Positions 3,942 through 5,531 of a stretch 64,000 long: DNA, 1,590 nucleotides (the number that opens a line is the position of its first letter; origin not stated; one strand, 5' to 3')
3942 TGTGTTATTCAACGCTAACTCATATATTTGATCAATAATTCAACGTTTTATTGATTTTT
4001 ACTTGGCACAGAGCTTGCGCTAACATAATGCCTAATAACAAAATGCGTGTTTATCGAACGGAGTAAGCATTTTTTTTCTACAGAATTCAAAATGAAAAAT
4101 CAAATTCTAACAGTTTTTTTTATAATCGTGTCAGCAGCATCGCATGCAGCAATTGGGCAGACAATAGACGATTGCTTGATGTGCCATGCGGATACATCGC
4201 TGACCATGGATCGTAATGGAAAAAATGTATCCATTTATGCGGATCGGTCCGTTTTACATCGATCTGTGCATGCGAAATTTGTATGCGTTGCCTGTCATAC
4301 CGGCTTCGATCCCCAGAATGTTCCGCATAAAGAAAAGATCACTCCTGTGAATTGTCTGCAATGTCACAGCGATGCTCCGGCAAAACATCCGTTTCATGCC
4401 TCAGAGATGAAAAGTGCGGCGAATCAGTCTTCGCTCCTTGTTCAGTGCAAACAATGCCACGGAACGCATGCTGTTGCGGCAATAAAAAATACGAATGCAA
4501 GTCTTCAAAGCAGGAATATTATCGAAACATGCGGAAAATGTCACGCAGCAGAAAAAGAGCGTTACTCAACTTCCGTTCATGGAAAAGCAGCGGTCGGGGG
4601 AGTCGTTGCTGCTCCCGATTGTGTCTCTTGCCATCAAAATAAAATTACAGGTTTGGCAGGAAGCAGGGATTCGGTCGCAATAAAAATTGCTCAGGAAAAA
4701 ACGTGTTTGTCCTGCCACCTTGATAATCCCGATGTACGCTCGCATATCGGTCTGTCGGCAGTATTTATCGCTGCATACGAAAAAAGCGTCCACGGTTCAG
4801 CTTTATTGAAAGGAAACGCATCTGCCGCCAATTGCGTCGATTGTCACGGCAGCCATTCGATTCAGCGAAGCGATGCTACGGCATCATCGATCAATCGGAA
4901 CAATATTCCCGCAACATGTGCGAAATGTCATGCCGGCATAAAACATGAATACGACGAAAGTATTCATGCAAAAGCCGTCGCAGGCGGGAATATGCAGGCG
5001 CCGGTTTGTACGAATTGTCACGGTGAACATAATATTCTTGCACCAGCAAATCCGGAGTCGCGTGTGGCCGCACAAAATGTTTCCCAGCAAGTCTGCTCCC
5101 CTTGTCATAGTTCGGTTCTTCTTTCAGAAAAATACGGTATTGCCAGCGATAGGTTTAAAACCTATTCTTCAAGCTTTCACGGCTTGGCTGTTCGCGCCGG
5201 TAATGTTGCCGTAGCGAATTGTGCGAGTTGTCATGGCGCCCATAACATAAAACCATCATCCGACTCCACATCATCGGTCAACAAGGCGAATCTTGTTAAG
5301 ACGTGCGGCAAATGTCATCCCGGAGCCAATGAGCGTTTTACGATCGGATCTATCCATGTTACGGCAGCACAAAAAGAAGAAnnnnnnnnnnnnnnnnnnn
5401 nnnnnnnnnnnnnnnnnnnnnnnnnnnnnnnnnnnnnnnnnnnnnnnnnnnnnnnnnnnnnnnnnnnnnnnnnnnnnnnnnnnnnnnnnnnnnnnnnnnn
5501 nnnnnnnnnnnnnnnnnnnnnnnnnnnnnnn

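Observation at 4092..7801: CbcL-like and ImcH-like inner-membrane cytochromes encoded back-to-back and translationally coupled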

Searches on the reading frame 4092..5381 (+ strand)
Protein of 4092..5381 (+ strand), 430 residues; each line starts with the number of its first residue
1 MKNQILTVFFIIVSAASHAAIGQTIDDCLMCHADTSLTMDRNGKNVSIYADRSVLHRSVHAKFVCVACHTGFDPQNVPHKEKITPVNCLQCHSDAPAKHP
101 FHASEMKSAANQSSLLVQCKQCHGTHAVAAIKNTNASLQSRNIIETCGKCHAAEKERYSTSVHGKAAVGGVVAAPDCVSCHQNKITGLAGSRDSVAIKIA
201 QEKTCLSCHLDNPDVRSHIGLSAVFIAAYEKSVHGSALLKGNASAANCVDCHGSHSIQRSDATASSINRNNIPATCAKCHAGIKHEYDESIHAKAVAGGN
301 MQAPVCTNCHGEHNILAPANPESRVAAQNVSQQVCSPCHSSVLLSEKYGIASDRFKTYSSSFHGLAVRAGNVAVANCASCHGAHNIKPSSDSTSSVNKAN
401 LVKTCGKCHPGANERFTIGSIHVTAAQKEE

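Call 75: search_solved_structures(query=window:4092-5381:+, max_evalue=0.01)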
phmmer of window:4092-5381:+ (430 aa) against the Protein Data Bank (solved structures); distinct sequences matched with E-value up to 0.01: 4.
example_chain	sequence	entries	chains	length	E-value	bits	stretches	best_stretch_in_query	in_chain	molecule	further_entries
28pb_A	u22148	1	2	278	0.00024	23.5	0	242-315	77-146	Cytochrome c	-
4qo5_A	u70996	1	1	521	0.0004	22.8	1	64-346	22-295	Hypothetical multiheme protein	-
6i5b_A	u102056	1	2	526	0.00057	22.2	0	236-313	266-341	Uncharacterized protein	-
2ozy_A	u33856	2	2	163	0.0011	21.3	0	245-292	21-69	Cytochrome c-type protein nrfB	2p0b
